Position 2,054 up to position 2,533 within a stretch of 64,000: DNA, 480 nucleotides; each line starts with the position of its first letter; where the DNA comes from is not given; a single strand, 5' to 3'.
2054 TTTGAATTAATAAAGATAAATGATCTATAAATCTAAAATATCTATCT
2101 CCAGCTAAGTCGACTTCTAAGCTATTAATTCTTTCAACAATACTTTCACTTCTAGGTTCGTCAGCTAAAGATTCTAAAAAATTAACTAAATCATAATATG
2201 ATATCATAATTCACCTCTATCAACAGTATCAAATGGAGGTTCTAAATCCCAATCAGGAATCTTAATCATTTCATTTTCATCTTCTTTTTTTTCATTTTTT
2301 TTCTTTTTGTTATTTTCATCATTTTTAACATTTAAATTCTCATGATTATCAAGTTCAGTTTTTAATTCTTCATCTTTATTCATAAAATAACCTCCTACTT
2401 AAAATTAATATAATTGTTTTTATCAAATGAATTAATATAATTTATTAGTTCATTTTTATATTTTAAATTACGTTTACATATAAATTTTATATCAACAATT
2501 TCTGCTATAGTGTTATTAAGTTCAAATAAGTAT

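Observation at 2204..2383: Unannotated 59-aa K/E/N-rich ORF with a C-terminal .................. peptide inside the AAA operon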

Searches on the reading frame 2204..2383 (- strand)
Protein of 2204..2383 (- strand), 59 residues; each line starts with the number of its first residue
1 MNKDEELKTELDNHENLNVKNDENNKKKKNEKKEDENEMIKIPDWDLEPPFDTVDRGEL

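Call 3: search_protein_families(library=pfam, proteins=[window:2204-2383:-], max_evalue=0.1)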
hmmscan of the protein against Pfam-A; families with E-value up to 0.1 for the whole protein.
window:2204-2383:- (59 aa): 0 families

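Call 4: search_protein_families(library=padloc, proteins=[window:2204-2383:-], max_evalue=0.1)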
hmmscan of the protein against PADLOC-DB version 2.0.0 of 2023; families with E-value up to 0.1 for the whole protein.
window:2204-2383:- (59 aa): 0 families

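Call 5: find_encoding_contigs(protein=window:2204-2383:-, flank=6000, max_places=6)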
Protein window:2204-2383:- (59 aa): 24 contigs read that carry it; 6 places shown.
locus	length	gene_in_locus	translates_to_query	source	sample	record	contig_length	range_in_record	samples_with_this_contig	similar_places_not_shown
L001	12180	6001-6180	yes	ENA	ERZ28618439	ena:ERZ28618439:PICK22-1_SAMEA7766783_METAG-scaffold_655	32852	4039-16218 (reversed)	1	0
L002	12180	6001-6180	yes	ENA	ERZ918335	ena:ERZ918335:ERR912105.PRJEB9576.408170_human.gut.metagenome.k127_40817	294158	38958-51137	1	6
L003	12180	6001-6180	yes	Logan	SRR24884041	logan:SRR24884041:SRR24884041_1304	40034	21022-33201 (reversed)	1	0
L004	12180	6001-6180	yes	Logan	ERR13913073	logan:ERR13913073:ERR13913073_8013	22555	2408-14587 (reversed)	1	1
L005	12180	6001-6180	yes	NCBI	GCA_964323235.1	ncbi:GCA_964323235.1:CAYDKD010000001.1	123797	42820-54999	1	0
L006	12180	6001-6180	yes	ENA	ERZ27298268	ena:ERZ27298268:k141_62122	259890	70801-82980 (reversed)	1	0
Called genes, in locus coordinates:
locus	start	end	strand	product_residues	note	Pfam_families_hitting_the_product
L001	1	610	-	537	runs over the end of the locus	-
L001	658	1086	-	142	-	-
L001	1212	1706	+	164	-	-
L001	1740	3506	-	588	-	PF07963:N_methyl (weak), PF13306:LRR_5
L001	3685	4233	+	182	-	PF07486:Hydrolase_2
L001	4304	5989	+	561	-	-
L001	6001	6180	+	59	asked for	-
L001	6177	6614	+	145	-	-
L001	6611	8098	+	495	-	PF00004:AAA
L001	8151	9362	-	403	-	PF01520:Amidase_3, PF23462:LysM3_NFP (faint), PF23473:LysM3_LYK4_5 (faint), PF00570:HRDC (faint), PF01476:LysM, PF22310:NMB0315_dom_I (faint), PF23446:LysM1_NFP_LYK (faint), PF01476:LysM, +2 more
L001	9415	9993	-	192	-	PF01725:Ham1p_like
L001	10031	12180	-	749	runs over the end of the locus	PF00122:E1-E2_ATPase, PF00702:Hydrolase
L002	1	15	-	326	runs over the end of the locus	PF00005:ABC_tran, PF13304:AAA_21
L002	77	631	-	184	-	-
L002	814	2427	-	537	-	-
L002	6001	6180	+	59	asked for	-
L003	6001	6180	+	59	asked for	-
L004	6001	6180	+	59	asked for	-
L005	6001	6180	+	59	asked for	-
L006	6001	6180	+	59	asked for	-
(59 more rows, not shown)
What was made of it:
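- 2204..2383 (-): Small protein gene, 59 codons plus TGA. It is called as a gene in public assemblies (call 5).
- Checked: The exact protein is a called gene in 137 blocks of public assemblies (call 5).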

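Call 6: search_protein_families(library=ncbifam, proteins=[window:2204-2383:-], max_evalue=0.1)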
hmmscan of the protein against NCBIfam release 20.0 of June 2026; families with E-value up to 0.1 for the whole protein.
window:2204-2383:- (59 aa): 0 families

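Call 7: find_homologous_proteins(query=window:2204-2383:-, max_evalue=10)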
Query window:2204-2383:- (59 aa): 21 proteins with E <= 10 among 21 candidates.
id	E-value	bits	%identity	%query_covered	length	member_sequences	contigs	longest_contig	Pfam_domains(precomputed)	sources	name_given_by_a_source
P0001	7.6e-27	109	98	100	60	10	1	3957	-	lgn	-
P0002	8.7e-19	84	79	100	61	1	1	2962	-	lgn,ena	-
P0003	3.0e-18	82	62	100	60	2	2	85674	-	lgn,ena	-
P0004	3.3e-17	79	76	100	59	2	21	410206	-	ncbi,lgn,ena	-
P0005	9.5e-17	78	75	100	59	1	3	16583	-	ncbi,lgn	-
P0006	5.8e-16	75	73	100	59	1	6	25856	-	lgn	-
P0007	8.2e-16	75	73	100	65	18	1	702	-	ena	-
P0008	1.9e-15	73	71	100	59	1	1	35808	-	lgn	-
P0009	2.4e-15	73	72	100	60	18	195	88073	-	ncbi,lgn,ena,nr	ncbi:MAG: hypothetical protein SPI44_02085 [Bacilli bacterium]|nr:hypothetical protein [Bacilli bact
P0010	2.8e-15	73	71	100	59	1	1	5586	-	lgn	-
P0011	3.4e-15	73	71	100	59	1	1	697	-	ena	-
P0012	4.3e-15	72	65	100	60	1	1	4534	-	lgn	-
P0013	7.1e-15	72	70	100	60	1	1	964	-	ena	-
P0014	1.1e-14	71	70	100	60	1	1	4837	-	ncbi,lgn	-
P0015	1.5e-14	71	70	100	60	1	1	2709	-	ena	-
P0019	1.5e-13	68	68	100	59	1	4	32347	-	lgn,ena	-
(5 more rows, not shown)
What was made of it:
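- Checked: A 72%-identical homologue is named 'hypothetical protein SPI44_02085 [Bacilli bacterium]' at NCBI (call 7).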

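Call 9: find_encoding_contigs(protein=P0003, flank=6000, max_places=2)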
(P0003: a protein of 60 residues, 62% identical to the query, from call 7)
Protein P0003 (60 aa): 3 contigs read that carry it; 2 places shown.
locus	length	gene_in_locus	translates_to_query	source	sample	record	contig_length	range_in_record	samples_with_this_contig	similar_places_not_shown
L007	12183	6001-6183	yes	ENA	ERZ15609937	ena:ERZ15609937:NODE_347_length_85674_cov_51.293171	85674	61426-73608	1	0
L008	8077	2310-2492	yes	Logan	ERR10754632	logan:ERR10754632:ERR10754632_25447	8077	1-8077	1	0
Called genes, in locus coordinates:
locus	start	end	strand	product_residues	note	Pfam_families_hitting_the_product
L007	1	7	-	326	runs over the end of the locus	PF00005:ABC_tran, PF13476:AAA_23 (faint), PF13304:AAA_21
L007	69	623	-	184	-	-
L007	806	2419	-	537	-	-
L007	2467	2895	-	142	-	-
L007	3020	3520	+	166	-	-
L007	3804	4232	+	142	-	PF07486:Hydrolase_2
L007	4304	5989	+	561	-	-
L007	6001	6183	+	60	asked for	-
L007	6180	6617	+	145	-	-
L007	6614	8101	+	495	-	PF00004:AAA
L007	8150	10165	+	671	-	PF07963:N_methyl (weak)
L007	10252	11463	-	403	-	-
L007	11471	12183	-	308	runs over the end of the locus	PF02661:Fic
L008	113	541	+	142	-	PF07486:Hydrolase_2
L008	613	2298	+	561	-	-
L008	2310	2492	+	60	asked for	-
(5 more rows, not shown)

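Call 10: find_encoding_contigs(protein=P0004, flank=6000, max_places=2)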
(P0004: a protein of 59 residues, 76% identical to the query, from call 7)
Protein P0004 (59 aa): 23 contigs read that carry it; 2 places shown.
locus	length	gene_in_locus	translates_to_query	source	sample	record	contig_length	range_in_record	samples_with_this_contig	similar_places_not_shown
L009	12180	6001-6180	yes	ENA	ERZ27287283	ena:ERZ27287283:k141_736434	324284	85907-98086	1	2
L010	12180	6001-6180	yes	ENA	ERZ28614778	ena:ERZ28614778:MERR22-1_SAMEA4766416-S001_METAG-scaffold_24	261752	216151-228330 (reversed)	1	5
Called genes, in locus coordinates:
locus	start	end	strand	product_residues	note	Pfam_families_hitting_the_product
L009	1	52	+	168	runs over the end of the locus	-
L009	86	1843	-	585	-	PF07963:N_methyl, PF13306:LRR_5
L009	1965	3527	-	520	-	PF07963:N_methyl, PF13306:LRR_5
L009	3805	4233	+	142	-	PF07486:Hydrolase_2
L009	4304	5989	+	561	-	-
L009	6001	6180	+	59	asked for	-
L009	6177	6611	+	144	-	-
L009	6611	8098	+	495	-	PF00004:AAA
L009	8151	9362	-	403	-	PF01520:Amidase_3, PF22310:NMB0315_dom_I (faint), PF23462:LysM3_NFP (faint), PF23473:LysM3_LYK4_5 (faint), PF00570:HRDC (faint), PF01476:LysM, PF23446:LysM1_NFP_LYK (faint), PF01476:LysM, +2 more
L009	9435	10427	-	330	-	-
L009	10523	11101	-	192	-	PF01725:Ham1p_like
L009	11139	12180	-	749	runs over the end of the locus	PF00122:E1-E2_ATPase, PF00702:Hydrolase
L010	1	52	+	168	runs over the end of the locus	-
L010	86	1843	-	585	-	PF07963:N_methyl, PF13306:LRR_5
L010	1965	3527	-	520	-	PF07963:N_methyl, PF13306:LRR_5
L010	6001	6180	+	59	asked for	-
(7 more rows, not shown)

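Call 11: find_encoding_contigs(protein=P0009, flank=6000, max_places=2)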
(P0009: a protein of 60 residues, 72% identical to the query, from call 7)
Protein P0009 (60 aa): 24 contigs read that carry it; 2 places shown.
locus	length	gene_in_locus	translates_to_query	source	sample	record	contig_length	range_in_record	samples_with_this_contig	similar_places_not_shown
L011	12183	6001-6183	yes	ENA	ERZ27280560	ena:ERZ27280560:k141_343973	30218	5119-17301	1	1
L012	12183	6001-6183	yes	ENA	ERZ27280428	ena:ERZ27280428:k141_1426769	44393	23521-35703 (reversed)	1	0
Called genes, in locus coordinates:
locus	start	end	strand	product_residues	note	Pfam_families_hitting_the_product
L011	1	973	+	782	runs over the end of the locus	PF00512:HisKA, PF02518:HATPase_c, PF00072:Response_reg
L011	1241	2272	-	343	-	-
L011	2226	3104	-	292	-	PF00239:Resolvase, PF07508:Recombinase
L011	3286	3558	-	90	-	-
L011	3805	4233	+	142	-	PF07486:Hydrolase_2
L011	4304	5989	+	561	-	-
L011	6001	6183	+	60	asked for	-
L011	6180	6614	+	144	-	-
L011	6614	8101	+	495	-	PF00004:AAA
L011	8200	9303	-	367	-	PF01520:Amidase_3, PF23473:LysM3_LYK4_5 (faint), PF23462:LysM3_NFP (faint), PF00570:HRDC (faint), PF01476:LysM, PF22310:NMB0315_dom_I (faint), PF23446:LysM1_NFP_LYK (faint), PF01476:LysM, +3 more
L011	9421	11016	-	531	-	PF00239:Resolvase, PF07508:Recombinase, PF13408:Zn_ribbon_recom, PF14287:DUF4368 (weak)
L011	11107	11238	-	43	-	-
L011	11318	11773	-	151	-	PF13730:HTH_36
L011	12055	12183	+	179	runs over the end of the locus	PF12844:HTH_19, PF13560:HTH_31 (faint), PF01381:HTH_3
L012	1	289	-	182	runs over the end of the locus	-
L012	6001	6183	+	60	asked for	-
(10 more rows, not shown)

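Call 12: find_encoding_contigs(protein=P0019, flank=6000, max_places=2)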
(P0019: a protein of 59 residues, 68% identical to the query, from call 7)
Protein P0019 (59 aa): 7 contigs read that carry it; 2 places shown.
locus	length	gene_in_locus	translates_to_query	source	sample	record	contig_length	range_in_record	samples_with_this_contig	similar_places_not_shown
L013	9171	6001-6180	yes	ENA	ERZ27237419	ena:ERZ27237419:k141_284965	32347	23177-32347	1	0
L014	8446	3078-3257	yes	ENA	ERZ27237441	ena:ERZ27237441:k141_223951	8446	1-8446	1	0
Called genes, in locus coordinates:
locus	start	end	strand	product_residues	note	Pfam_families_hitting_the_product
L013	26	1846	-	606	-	PF07963:N_methyl (weak), PF13306:LRR_5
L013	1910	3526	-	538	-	PF07963:N_methyl (weak), PF13306:LRR_5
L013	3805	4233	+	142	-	PF07486:Hydrolase_2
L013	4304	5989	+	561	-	-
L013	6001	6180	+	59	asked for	-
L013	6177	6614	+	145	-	-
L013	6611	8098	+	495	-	PF00004:AAA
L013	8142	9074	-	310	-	PF23462:LysM3_NFP (faint), PF23473:LysM3_LYK4_5 (faint), PF00570:HRDC (faint), PF01476:LysM, PF22310:NMB0315_dom_I (faint), PF23446:LysM1_NFP_LYK (faint), PF23472:LysM2_CERK1_LYK3_4_5 (faint), PF01476:LysM, +1 more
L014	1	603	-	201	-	?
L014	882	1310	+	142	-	PF07486:Hydrolase_2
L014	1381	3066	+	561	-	-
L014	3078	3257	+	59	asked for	-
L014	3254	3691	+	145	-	-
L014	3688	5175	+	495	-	PF00004:AAA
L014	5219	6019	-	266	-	PF23462:LysM3_NFP (faint), PF23473:LysM3_LYK4_5 (faint), PF00570:HRDC (faint), PF22310:NMB0315_dom_I (faint), PF23446:LysM1_NFP_LYK (faint), PF23457:LysM2_NFP (faint), PF23472:LysM2_CERK1_LYK3_4_5 (faint), PF01476:LysM, +1 more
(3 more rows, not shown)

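Call 91: search_protein_families(library=phrogs, proteins=[window:2204-2383:-], max_evalue=0.01)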
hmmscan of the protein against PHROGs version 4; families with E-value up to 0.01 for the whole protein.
window:2204-2383:- (59 aa): 0 families
